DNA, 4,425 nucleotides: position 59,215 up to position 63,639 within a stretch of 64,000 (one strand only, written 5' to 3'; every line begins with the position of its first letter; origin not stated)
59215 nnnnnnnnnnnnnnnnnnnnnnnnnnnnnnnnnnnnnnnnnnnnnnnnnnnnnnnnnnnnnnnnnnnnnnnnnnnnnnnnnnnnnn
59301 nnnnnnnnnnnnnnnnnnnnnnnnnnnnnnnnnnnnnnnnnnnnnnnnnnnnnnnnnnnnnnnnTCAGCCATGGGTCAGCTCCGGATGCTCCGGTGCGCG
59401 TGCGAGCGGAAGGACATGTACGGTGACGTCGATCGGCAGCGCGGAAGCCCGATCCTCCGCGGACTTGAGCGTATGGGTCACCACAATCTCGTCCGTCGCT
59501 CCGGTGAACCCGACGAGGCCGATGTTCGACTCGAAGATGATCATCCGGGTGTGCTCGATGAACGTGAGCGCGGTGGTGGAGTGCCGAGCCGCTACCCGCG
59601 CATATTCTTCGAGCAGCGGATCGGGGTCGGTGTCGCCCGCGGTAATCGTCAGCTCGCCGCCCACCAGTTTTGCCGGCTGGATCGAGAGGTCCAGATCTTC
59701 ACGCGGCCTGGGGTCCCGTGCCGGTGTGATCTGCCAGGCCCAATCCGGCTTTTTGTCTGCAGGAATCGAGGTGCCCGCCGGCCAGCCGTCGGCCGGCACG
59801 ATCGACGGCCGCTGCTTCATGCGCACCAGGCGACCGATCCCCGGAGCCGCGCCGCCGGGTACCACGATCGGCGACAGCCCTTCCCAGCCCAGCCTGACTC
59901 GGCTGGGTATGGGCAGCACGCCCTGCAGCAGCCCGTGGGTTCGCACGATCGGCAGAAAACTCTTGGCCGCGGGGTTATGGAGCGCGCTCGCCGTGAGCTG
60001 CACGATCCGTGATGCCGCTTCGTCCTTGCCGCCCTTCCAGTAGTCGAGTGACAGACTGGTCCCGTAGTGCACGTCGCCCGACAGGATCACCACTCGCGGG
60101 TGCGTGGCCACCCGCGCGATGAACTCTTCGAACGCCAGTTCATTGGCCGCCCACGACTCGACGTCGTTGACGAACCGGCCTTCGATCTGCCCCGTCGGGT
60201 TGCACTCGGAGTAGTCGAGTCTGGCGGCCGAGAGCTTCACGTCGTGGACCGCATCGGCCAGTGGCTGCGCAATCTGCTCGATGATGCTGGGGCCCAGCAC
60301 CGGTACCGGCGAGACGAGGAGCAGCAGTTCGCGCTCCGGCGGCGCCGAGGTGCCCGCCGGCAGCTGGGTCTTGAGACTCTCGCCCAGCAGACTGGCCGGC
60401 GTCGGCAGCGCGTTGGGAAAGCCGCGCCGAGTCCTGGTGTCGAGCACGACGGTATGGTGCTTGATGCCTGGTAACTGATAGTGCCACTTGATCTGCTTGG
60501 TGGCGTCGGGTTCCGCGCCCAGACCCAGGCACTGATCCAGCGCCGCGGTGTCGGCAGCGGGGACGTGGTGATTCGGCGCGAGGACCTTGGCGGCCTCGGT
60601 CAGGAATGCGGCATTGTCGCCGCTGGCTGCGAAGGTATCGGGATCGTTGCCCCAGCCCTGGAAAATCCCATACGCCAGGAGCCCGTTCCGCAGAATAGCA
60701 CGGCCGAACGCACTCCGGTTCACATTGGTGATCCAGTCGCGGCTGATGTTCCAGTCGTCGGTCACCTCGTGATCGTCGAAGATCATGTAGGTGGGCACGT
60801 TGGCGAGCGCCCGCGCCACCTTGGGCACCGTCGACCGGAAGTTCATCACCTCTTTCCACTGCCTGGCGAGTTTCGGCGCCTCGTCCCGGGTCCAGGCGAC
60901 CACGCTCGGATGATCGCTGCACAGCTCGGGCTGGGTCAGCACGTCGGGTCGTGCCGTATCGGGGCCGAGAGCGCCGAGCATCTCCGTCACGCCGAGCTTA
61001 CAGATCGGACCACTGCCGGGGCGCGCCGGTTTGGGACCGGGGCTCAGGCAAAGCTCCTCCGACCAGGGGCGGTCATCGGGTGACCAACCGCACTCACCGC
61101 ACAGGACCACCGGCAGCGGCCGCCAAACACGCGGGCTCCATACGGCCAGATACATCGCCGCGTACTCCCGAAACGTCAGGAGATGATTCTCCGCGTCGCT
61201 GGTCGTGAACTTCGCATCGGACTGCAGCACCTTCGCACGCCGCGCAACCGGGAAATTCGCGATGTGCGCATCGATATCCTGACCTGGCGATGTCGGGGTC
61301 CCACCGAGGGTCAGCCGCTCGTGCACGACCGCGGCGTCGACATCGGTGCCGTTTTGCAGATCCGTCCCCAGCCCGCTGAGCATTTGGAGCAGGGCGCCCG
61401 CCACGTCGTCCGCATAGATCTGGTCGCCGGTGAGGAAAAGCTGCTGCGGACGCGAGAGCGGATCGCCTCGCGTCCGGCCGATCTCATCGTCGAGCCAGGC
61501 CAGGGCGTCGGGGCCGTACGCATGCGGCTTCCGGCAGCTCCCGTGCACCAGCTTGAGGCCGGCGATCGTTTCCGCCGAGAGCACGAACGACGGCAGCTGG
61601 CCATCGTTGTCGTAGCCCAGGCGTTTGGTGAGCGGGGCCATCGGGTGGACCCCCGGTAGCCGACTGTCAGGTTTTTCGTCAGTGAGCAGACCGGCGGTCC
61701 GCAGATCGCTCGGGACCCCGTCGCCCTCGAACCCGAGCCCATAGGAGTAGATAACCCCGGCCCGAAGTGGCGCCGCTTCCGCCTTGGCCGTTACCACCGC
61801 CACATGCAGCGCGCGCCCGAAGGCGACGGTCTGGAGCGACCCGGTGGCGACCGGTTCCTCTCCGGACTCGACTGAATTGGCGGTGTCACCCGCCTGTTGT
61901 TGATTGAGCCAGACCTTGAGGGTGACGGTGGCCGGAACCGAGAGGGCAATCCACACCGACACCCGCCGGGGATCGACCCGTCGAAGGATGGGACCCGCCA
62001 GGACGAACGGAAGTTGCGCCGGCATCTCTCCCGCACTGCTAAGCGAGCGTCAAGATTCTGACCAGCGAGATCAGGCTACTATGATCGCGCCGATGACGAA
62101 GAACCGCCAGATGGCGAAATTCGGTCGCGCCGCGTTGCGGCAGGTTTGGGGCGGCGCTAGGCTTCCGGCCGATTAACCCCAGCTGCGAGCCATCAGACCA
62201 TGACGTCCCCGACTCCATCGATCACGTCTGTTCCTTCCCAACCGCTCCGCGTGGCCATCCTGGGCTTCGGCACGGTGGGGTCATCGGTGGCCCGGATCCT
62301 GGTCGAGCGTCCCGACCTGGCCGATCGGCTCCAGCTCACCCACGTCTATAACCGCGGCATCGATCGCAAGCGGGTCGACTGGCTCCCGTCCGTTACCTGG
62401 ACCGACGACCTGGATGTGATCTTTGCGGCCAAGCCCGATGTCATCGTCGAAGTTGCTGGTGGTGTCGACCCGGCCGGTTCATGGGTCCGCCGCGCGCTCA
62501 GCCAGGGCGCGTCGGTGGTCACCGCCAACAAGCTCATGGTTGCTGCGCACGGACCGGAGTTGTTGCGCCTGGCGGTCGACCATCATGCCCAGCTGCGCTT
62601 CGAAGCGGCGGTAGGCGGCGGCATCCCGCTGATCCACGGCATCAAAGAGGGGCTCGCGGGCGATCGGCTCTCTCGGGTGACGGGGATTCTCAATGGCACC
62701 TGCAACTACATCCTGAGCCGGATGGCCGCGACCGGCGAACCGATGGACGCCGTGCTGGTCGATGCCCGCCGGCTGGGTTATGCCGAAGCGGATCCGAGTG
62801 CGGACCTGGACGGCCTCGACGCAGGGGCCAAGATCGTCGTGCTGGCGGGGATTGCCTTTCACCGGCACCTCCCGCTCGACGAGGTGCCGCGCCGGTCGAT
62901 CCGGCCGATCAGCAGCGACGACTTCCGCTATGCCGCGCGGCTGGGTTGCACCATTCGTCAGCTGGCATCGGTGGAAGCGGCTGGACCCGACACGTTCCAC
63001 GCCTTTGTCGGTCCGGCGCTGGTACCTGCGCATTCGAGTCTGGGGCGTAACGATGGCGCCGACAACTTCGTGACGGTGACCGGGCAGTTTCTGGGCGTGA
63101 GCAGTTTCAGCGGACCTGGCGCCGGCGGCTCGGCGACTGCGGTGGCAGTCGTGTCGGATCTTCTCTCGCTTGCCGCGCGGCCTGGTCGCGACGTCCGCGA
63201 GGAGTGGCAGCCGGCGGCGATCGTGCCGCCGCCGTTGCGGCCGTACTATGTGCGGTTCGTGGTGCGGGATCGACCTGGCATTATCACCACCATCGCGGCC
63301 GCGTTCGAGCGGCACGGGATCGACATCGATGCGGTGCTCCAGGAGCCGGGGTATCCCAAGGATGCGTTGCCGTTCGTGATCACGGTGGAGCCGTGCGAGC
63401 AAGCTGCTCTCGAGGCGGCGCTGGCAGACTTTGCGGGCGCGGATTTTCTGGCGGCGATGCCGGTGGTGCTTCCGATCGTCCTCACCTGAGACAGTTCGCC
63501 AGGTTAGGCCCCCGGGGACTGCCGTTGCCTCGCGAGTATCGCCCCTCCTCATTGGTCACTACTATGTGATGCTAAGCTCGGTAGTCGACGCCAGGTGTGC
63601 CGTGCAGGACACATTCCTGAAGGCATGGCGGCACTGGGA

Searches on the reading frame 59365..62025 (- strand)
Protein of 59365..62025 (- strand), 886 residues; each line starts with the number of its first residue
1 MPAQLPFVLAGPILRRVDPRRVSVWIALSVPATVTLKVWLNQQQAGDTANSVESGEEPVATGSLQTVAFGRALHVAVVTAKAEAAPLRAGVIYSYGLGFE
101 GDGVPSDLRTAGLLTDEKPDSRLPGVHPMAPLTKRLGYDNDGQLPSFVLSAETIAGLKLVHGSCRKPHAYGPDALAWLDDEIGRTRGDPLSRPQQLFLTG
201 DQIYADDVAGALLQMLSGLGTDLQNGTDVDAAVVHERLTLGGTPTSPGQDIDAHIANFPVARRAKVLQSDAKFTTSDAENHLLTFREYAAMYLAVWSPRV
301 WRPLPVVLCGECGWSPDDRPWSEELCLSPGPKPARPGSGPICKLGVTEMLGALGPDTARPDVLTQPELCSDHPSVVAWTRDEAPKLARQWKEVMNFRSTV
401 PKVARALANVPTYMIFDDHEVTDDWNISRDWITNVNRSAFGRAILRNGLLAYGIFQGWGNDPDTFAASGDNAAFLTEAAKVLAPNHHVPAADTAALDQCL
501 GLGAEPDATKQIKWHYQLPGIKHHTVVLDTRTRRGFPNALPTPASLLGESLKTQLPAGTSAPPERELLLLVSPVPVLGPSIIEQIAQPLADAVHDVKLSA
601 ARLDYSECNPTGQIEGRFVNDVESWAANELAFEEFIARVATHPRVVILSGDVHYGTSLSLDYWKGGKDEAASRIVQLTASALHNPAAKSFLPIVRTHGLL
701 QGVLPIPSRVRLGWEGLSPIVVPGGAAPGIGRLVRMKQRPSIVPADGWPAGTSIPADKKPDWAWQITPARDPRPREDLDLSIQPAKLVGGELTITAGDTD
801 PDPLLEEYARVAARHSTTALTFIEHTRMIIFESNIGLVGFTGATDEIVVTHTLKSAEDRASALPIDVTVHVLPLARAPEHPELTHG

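Call 9: search_protein_families(library=pfam, proteins=[window:59365-62025:-], max_evalue=0.001)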
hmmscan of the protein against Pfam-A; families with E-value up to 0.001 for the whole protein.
window:59365-62025:- (886 aa): 2 families
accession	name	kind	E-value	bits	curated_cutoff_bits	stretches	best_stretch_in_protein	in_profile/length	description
PF09423.15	PhoD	-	1.5e-07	31.3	27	1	398-428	74-104/343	PhoD-like phosphatase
PF25077.1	DUF7800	-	0.00032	21.2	27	1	9-45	5-40/89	Domain of unknown function (DUF7800)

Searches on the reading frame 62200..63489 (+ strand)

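Call 9: search_protein_families(library=pfam, proteins=[window:62200-63489:+], max_evalue=0.001)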
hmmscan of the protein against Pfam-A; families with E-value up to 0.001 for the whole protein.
window:62200-63489:+ (429 aa): 3 families
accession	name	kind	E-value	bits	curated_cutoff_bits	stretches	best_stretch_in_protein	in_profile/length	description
PF00742.24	Homoserine_dh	-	1.1e-52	178.8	22.9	1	143-322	1-173/173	Homoserine dehydrogenase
PF03447.22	NAD_binding_3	-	5.3e-16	59.8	24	1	22-135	1-116/116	Homoserine dehydrogenase, NAD binding domain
PF01842.31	ACT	-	1.8e-08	34.4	27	1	349-408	1-58/66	ACT domain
